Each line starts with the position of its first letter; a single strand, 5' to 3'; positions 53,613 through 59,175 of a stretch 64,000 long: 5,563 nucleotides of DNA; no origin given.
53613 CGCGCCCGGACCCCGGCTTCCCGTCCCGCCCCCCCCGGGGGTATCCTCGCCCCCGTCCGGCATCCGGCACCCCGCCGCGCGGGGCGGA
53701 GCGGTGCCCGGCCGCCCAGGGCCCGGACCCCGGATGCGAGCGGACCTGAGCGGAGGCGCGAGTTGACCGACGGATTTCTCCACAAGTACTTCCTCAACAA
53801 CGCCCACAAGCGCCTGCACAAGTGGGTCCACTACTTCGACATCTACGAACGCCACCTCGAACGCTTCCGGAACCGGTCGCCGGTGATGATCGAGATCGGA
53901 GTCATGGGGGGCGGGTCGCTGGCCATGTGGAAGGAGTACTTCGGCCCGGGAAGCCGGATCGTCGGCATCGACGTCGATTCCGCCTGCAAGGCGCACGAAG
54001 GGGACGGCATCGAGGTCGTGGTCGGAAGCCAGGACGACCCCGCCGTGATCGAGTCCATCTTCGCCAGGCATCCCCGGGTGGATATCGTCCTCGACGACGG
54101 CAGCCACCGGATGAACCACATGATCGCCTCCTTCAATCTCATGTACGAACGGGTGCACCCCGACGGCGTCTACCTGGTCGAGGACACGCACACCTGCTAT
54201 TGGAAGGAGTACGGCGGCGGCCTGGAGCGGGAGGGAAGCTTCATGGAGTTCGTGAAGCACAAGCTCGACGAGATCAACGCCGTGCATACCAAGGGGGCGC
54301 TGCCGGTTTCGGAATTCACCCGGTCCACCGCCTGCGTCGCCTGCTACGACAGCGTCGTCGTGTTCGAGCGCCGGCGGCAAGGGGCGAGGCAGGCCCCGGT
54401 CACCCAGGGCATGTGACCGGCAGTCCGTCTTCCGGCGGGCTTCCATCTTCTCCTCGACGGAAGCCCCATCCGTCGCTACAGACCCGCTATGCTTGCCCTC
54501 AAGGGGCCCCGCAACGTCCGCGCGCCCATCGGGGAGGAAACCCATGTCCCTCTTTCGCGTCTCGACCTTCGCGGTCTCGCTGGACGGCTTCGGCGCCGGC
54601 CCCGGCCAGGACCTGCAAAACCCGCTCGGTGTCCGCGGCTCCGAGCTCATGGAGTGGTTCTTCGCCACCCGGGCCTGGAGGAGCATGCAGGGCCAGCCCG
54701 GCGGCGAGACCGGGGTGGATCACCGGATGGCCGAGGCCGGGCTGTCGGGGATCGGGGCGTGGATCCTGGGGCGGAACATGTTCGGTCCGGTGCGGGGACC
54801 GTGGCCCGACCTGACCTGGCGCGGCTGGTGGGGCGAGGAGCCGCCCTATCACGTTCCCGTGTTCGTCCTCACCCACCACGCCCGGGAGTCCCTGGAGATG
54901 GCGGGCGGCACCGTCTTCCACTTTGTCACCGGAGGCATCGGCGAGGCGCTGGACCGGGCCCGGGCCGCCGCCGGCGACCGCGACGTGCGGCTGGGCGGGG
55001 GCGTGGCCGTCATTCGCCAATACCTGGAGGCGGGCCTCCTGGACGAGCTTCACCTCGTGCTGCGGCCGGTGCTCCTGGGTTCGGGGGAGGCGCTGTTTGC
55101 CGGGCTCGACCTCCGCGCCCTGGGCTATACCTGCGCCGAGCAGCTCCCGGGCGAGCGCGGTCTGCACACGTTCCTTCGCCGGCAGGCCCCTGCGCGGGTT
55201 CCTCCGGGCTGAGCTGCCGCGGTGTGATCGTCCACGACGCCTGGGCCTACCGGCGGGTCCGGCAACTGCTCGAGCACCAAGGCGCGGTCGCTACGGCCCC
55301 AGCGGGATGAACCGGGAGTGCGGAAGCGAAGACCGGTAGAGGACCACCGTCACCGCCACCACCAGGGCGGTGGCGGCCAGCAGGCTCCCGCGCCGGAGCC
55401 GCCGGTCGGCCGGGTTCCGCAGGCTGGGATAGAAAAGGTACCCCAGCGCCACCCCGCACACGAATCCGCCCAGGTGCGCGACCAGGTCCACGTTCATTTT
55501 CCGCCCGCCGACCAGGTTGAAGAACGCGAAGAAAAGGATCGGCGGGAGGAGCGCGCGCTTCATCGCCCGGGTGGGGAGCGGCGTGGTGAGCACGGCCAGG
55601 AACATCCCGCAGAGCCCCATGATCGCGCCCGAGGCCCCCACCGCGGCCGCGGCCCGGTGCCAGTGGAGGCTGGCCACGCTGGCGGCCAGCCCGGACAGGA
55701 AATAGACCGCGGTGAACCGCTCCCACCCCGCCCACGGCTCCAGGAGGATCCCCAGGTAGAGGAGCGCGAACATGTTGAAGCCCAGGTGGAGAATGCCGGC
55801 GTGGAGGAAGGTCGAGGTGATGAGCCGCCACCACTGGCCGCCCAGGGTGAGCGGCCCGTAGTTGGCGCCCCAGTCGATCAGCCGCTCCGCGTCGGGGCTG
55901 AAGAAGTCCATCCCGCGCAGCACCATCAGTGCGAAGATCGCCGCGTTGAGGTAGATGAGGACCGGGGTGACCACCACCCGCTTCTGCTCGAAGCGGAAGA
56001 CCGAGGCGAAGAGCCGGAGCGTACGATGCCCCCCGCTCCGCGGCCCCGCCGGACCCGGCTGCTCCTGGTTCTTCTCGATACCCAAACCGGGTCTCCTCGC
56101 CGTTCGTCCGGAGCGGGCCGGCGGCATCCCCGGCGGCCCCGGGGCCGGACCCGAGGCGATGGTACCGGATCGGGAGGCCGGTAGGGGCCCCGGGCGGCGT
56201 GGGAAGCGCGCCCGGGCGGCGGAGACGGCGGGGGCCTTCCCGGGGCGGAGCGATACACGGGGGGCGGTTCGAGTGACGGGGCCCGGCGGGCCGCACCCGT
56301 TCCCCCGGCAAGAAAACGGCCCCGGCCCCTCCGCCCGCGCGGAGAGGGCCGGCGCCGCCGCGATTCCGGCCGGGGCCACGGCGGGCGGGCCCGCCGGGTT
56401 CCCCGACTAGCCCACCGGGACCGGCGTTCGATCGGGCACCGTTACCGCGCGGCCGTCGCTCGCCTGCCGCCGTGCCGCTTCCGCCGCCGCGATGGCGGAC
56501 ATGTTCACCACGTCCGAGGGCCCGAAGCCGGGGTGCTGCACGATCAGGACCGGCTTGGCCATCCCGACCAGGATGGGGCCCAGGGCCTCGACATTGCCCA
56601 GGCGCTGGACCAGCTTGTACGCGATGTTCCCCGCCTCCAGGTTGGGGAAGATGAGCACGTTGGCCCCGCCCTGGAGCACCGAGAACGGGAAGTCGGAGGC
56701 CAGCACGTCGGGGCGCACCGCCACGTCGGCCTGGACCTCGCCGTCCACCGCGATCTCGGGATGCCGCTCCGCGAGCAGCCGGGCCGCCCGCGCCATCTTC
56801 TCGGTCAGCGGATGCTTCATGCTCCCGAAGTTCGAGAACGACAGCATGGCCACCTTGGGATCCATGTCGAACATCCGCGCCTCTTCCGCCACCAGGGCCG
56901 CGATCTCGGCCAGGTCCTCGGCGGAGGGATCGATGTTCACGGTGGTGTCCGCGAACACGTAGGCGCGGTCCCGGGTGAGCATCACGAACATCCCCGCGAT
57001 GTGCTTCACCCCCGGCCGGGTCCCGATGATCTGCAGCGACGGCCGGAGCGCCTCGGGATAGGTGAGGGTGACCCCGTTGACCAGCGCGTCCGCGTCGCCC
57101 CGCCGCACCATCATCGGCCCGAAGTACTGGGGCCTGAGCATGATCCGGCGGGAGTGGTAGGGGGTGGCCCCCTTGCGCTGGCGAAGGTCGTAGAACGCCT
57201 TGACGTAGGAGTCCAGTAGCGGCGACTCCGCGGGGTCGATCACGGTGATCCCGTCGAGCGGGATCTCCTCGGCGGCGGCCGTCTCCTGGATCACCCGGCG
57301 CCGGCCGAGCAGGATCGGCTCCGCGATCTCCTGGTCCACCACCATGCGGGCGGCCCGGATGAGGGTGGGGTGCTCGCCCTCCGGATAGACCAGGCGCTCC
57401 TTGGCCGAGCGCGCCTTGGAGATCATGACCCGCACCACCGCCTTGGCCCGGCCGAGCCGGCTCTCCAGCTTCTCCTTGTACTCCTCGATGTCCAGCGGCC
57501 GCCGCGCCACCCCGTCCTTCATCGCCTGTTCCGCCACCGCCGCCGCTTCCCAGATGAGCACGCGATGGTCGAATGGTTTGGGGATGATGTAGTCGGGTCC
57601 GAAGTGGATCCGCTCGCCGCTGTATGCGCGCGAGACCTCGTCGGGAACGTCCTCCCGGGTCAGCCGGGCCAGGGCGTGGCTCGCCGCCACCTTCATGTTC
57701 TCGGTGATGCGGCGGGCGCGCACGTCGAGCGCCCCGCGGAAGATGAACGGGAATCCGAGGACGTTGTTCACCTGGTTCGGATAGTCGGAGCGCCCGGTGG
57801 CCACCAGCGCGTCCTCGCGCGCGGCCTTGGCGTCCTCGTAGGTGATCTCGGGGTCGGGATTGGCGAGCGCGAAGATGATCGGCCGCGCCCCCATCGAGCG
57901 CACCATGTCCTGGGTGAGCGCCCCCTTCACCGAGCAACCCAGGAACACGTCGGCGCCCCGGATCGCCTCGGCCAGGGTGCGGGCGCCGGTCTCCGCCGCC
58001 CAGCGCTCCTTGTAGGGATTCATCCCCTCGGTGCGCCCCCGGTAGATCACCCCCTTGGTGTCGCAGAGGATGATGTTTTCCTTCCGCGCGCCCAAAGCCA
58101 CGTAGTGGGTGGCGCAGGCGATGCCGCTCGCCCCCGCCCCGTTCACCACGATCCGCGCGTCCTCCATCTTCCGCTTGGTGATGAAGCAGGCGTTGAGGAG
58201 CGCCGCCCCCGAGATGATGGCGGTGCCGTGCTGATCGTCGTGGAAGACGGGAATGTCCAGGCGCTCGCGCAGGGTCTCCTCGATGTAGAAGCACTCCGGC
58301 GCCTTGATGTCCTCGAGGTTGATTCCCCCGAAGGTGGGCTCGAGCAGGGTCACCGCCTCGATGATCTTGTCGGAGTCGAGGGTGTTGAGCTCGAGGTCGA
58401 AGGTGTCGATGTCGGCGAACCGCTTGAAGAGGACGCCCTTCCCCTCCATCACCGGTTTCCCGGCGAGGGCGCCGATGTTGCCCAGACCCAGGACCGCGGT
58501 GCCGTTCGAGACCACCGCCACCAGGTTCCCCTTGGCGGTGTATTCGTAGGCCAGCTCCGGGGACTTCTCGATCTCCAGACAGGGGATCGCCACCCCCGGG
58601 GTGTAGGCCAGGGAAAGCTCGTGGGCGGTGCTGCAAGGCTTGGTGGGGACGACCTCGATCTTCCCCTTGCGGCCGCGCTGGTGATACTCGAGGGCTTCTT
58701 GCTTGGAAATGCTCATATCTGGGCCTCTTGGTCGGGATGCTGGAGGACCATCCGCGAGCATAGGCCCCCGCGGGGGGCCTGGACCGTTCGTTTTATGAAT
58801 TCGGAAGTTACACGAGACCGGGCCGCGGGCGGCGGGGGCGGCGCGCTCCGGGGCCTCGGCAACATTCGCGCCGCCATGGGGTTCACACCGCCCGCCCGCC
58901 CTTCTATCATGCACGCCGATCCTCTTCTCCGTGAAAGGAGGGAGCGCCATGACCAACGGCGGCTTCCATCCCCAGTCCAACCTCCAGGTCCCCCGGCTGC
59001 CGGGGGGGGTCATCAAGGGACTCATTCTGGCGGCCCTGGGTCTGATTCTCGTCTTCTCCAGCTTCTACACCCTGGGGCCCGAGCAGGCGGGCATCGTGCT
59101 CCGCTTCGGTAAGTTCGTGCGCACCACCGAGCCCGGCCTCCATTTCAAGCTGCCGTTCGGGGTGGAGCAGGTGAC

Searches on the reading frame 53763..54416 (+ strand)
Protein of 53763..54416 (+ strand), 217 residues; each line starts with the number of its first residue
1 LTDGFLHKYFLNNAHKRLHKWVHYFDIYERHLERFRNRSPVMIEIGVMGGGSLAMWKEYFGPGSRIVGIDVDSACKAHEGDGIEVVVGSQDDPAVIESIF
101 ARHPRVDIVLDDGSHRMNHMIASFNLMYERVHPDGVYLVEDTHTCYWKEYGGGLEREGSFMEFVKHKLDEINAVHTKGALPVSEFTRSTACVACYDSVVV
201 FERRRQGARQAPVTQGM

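Call 25: search_protein_families(library=pfam, proteins=[window:53763-54416:+], max_evalue=0.00001)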
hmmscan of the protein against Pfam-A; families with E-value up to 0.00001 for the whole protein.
window:53763-54416:+ (217 aa): 0 families

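Call 63: search_protein_families(library=pfam, proteins=[window:53763-54416:+], max_evalue=0.01)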
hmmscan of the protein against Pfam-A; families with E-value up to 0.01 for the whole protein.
window:53763-54416:+ (217 aa): 2 families
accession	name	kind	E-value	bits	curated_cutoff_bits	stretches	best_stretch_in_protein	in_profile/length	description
PF04989.18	RMNT_CmcI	-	2.7e-05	24.4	23.2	1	40-142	34-148/206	Rhamnosyl O-methyltransferase/CmcI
PF13578.12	Methyltransf_24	-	0.00017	22.8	26.3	1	43-142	1-105/105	Methyltransferase domain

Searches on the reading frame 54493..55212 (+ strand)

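Call 63: search_protein_families(library=pfam, proteins=[window:54493-55212:+], max_evalue=0.01)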
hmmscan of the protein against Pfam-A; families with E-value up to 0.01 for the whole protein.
window:54493-55212:+ (239 aa): 1 family
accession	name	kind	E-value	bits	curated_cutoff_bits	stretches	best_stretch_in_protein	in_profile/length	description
PF01872.23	RibD_C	-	5.9e-17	62.6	24.1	1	24-214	5-185/197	RibD C-terminal domain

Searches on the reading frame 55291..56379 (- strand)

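Call 25: search_protein_families(library=pfam, proteins=[window:55291-56379:-], max_evalue=0.00001)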
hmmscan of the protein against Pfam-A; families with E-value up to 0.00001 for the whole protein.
window:55291-56379:- (362 aa): 1 family
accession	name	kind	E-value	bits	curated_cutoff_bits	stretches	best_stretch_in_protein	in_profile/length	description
PF01694.28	Rhomboid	-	1e-32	113.8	22.6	1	181-318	2-142/143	Rhomboid domain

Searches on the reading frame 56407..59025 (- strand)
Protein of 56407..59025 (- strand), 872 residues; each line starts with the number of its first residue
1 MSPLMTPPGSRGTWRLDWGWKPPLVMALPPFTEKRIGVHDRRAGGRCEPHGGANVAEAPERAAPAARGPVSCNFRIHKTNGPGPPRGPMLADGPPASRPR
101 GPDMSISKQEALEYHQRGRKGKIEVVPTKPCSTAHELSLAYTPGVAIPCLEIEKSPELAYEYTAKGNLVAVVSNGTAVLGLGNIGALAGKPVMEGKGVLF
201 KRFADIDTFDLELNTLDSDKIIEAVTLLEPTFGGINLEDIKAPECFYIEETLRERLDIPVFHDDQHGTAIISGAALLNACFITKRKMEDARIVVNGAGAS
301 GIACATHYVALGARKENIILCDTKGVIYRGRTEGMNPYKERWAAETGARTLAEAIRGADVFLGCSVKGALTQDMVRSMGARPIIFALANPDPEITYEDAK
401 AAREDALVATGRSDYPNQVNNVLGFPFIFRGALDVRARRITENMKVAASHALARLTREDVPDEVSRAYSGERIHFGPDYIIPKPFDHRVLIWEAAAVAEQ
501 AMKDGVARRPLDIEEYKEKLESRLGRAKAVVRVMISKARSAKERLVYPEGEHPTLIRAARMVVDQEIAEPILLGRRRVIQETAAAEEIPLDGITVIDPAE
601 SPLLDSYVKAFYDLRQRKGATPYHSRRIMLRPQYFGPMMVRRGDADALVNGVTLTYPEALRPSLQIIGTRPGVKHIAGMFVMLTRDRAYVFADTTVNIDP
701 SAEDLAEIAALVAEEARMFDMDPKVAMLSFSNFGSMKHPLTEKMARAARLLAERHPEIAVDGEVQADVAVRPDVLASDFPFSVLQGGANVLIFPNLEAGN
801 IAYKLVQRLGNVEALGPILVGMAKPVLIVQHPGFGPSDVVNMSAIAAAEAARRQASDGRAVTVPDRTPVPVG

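Call 25: search_protein_families(library=pfam, proteins=[window:56407-59025:-], max_evalue=0.00001)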
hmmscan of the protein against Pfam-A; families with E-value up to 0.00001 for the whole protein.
window:56407-59025:- (872 aa): 3 families
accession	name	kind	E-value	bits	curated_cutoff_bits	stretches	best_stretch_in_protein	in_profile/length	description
PF01515.24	PTA_PTB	-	2e-104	349.9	24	1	533-847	5-319/319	Phosphate acetyl/butaryl transferase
PF00390.24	malic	-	5.3e-29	101.8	23.1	1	121-253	2-182/182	Malic enzyme, N-terminal domain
PF03949.21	Malic_M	-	1.5e-24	87.2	23.5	1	267-462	3-231/258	Malic enzyme, NAD binding domain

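Call 41: find_homologous_proteins(query=window:56407-58800:-, max_evalue=1e-50)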
Query window:56407-58800:- (797 aa): 8000 proteins with E <= 1e-50 among 8000 candidates; the best 120 are listed.
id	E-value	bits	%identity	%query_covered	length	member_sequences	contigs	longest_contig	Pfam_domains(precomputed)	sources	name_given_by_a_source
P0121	0.0e+0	1708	100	96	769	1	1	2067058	PF00390.25,PF03949.22,PF01515.25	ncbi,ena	-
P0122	0.0e+0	1446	83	96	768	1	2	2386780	PF00390.25,PF03949.22,PF01515.25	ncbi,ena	-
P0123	0.0e+0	1429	84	94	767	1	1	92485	PF00390.25,PF03949.22,PF01515.25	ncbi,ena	-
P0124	0.0e+0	1408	82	93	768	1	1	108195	PF00390.25,PF03949.22,PF01515.25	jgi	jgi:malate dehydrogenase (oxaloacetate-decarboxylating)(NADP+)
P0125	0.0e+0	1300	75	95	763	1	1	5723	PF00390.25,PF03949.22,PF01515.25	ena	-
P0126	0.0e+0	1277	75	93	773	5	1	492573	PF00390.25,PF03949.22,PF01515.25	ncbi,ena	-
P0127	0.0e+0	1266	73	94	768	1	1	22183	PF00390.25,PF03949.22,PF01515.25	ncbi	-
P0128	0.0e+0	1100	66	93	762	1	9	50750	PF00390.25,PF03949.22,PF01515.25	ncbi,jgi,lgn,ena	-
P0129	0.0e+0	1098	63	94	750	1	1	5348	PF00390.25,PF03949.22,PF01515.25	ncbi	-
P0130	0.0e+0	1095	63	94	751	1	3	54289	PF00390.25,PF03949.22,PF01515.25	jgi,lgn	jgi:malate dehydrogenase (oxaloacetate-decarboxylating)(NADP+)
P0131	0.0e+0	1095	65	93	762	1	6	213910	PF00390.25,PF03949.22,PF01515.25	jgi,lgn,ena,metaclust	metaclust:\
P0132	0.0e+0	1094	64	96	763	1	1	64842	PF00390.25,PF03949.22,PF01515.25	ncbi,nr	ncbi:MAG TPA: phosphate acetyltransferase [Blastocatellia bacterium]|nr:phosphate acetyltransferase 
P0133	0.0e+0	1091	65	93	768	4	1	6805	PF00390.25,PF03949.22,PF01515.25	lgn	-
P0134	0.0e+0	1088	64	94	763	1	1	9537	PF00390.25,PF03949.22,PF01515.25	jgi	jgi:malate dehydrogenase (oxaloacetate-decarboxylating)(NADP+)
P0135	0.0e+0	1088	65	94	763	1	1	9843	PF00390.25,PF03949.22,PF01515.25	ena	-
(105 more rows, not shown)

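Call 42: find_encoding_contigs(protein=P0122, flank=10000, max_places=3)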
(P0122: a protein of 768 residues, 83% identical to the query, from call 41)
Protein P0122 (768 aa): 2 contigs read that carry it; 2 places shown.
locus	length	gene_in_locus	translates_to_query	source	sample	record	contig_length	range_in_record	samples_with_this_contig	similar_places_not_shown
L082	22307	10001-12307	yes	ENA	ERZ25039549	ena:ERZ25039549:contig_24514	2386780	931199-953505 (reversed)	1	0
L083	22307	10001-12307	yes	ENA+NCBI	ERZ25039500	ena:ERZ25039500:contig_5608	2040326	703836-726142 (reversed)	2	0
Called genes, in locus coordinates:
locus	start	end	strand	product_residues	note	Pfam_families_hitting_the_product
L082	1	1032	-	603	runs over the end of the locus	PF19291:TREH_N, PF00723:Glyco_hydro_15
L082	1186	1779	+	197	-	PF00265:TK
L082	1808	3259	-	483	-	PF03150:CCP_MauG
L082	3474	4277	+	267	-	PF14681:UPRTase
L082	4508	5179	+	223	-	-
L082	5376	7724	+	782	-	PF09924:LPG_synthase_C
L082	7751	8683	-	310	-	PF01145:Band_7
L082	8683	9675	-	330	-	PF01145:Band_7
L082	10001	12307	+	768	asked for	PF00390:malic, PF03949:Malic_M, PF01515:PTA_PTB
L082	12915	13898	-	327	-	PF00850:Hist_deacetyl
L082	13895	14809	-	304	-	PF03547:Mem_trans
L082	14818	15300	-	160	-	-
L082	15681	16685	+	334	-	PF08240:ADH_N, PF00107:ADH_zinc_N, PF13602:ADH_zinc_N_2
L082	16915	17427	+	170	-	-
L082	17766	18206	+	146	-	-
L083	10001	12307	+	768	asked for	PF00390:malic, PF03949:Malic_M, PF01515:PTA_PTB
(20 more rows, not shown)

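Call 43: find_encoding_contigs(protein=P0123, flank=10000, max_places=3)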
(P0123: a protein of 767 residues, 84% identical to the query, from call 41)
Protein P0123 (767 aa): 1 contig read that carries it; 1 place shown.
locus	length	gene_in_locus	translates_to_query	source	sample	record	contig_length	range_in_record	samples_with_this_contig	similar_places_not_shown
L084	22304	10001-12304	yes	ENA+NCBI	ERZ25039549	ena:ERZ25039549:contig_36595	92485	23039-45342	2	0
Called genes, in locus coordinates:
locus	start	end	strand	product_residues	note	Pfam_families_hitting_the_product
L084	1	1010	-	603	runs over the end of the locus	PF19291:TREH_N, PF00723:Glyco_hydro_15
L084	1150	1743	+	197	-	PF00265:TK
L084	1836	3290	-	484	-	PF03150:CCP_MauG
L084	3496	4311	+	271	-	PF14681:UPRTase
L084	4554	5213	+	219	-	-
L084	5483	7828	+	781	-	PF09924:LPG_synthase_C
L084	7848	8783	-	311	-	PF01145:Band_7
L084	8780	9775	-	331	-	PF01145:Band_7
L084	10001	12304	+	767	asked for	PF00390:malic, PF03949:Malic_M, PF01515:PTA_PTB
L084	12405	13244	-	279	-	PF00891:Methyltransf_2 (weak), PF01209:Ubie_methyltran, PF02353:CMAS (weak), PF13489:Methyltransf_23, PF08241:Methyltransf_11, PF08242:Methyltransf_12, PF13649:Methyltransf_25, PF13847:Methyltransf_31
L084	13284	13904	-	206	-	PF01300:Sua5_yciO_yrdC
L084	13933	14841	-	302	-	PF03547:Mem_trans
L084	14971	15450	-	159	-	PF00210:Ferritin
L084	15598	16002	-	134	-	PF01475:FUR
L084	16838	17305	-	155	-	PF04073:tRNA_edit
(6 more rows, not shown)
